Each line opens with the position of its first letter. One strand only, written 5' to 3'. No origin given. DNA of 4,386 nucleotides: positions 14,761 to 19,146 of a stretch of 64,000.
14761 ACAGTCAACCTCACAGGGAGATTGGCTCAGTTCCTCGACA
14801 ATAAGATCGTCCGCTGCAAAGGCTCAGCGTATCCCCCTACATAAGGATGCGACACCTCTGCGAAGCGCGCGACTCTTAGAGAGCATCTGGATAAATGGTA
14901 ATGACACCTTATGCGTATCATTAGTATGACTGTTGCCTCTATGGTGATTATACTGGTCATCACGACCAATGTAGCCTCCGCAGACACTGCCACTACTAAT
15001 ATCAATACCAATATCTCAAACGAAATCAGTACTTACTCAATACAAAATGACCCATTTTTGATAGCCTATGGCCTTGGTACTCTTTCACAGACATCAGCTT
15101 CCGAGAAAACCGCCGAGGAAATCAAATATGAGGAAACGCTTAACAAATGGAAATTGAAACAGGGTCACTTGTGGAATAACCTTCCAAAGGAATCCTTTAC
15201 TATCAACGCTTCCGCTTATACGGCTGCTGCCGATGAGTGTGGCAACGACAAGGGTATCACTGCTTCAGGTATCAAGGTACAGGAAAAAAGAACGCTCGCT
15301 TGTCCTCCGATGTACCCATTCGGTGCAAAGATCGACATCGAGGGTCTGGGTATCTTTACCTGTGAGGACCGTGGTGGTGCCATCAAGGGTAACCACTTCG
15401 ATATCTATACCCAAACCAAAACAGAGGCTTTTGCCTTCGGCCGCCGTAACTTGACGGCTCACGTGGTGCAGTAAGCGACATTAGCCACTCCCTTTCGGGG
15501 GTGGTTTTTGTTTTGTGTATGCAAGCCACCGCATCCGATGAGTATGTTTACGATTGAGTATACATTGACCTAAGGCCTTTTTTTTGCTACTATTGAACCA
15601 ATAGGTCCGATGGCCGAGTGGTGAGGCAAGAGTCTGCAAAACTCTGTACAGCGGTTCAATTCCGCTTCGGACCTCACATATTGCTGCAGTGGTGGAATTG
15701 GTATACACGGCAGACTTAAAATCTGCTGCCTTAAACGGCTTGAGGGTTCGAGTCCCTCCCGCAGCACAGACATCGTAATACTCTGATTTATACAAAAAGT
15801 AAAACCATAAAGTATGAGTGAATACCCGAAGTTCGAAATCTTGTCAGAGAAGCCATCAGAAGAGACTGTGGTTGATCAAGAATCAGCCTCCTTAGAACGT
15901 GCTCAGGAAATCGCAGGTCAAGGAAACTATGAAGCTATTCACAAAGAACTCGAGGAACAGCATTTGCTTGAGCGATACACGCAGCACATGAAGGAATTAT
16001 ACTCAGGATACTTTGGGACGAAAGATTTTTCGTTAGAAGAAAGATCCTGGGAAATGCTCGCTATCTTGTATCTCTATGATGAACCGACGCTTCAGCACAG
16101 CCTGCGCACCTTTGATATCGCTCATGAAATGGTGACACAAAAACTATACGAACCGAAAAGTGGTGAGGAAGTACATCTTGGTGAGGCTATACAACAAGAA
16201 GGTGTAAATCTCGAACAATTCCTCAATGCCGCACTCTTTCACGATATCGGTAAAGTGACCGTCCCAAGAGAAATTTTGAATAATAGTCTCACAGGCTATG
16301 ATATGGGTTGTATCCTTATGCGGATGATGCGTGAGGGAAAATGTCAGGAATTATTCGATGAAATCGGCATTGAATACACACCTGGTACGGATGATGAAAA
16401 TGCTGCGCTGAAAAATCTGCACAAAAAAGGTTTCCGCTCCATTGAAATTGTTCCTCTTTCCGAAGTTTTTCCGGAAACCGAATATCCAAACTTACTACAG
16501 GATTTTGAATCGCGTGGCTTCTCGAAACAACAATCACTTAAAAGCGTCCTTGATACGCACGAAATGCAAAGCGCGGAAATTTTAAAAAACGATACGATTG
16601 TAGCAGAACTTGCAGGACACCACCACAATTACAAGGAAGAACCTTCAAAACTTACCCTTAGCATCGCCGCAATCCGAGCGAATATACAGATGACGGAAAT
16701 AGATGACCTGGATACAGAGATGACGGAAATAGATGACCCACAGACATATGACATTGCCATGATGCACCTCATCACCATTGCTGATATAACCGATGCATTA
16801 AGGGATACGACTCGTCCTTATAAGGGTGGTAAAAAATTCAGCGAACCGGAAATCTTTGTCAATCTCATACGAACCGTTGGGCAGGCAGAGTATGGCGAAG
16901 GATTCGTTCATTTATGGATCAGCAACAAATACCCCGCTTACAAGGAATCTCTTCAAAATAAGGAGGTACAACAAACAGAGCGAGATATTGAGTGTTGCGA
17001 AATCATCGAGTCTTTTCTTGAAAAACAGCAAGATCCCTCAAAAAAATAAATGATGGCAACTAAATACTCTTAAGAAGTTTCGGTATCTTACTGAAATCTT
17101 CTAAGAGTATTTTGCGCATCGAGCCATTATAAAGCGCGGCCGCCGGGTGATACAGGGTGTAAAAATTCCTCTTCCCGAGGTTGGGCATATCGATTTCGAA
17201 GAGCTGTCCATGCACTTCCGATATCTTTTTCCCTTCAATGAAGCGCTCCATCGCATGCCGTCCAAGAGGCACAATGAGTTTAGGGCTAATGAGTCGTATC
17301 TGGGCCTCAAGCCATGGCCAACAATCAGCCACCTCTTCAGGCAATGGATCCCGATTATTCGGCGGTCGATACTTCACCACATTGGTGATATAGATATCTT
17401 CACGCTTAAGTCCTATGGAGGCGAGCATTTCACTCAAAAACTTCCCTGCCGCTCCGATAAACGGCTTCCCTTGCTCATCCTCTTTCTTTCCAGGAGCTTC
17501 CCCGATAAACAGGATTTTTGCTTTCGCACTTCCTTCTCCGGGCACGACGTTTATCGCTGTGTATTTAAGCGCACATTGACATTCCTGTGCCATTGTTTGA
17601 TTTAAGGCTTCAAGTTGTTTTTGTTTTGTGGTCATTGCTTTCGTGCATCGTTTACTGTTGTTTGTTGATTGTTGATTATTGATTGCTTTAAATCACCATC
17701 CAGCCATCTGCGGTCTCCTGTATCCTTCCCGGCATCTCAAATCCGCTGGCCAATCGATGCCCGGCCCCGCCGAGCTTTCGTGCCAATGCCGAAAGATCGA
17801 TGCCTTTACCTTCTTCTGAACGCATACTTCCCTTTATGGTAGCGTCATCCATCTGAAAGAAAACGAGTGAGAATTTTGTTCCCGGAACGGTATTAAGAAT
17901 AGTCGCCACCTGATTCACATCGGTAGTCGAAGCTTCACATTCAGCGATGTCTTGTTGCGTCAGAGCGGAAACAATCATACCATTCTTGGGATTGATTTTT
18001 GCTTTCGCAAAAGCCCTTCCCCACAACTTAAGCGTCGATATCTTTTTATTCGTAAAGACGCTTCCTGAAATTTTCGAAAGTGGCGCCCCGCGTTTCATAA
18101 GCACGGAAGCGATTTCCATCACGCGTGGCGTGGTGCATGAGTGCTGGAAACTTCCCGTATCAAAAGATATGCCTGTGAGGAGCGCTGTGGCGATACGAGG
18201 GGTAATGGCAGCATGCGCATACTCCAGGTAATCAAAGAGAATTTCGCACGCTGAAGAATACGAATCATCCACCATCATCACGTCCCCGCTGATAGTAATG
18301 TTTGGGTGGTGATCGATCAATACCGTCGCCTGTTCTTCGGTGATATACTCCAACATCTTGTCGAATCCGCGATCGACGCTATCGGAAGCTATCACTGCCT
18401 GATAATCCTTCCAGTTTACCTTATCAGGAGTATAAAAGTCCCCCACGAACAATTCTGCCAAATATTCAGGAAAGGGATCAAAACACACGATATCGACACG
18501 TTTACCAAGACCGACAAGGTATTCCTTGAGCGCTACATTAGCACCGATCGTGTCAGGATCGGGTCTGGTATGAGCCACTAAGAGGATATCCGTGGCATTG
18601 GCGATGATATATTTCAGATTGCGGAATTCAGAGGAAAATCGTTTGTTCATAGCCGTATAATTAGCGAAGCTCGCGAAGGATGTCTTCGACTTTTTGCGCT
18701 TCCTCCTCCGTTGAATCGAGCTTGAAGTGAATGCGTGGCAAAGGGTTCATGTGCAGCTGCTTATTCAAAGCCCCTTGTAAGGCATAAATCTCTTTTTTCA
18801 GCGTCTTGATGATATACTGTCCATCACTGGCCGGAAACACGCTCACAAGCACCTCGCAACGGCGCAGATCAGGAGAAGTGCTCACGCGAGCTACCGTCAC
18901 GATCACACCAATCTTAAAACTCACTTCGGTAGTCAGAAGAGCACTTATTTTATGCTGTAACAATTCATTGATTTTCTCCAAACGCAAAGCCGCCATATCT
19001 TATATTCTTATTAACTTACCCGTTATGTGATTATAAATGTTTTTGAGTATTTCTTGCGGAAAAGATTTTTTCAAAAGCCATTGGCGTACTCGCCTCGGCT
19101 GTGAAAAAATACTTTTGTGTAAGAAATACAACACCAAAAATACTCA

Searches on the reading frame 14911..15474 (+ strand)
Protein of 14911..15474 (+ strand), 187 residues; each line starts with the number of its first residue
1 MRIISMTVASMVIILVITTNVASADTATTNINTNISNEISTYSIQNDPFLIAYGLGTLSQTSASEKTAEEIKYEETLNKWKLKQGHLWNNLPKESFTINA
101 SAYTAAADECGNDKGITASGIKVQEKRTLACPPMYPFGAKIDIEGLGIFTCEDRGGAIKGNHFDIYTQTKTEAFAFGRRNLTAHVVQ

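Call 11: search_protein_families(library=pfam, max_evalue=0.000001, proteins=[window:14911-15474:+])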
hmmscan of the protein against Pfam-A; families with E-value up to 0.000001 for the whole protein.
window:14911-15474:+ (187 aa): 1 family
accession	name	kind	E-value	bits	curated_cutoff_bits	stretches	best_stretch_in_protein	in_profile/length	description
PF06725.17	3D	-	1.1e-10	42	23.8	1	133-186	8-71/72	3D domain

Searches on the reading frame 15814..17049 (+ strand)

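Call 11: search_protein_families(library=pfam, max_evalue=0.000001, proteins=[window:15814-17049:+])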
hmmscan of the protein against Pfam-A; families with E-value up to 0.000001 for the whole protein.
window:15814-17049:+ (411 aa): 1 family
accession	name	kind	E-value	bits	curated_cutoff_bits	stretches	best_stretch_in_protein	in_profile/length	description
PF01966.28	HD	-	1.3e-08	35.6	22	0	93-160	2-51/116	HD domain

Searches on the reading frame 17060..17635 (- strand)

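Call 11: search_protein_families(library=pfam, max_evalue=0.000001, proteins=[window:17060-17635:-])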
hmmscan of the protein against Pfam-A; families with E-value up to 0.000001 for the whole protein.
window:17060-17635:- (191 aa): 1 family
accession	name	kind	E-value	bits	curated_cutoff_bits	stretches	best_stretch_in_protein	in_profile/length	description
PF03167.25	UDG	-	3.2e-38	131.4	24.3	1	32-174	1-128/141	Uracil DNA glycosylase superfamily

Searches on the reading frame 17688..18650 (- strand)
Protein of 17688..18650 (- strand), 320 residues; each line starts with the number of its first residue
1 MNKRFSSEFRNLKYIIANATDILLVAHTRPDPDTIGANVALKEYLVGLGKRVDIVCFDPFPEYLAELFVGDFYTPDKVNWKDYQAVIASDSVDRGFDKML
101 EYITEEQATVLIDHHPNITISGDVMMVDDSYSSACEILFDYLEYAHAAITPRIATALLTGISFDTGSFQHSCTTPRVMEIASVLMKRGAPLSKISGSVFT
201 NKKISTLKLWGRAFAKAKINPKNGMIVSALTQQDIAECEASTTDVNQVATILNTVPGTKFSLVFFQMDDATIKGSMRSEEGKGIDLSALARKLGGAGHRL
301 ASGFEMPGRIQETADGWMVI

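Call 11: search_protein_families(library=pfam, max_evalue=0.000001, proteins=[window:17688-18650:-])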
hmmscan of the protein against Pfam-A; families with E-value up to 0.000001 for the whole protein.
window:17688-18650:- (320 aa): 2 families
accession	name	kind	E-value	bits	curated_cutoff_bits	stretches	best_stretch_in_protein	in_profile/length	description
PF01368.27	DHH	-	2.4e-13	50.9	28.1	1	22-161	2-125/125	DHH family, N-terminal domain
PF02272.25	DHHA1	-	5.6e-07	30.4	25.9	0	238-308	11-85/102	DHHA1 domain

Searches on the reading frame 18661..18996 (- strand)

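Call 11: search_protein_families(library=pfam, max_evalue=0.000001, proteins=[window:18661-18996:-])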
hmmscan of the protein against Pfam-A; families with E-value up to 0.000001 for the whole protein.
window:18661-18996:- (111 aa): 1 family
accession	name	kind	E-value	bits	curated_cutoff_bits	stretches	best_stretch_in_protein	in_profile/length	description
PF02033.23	RBFA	-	1.1e-19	71.1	34.7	1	5-107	1-105/105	Ribosome-binding factor A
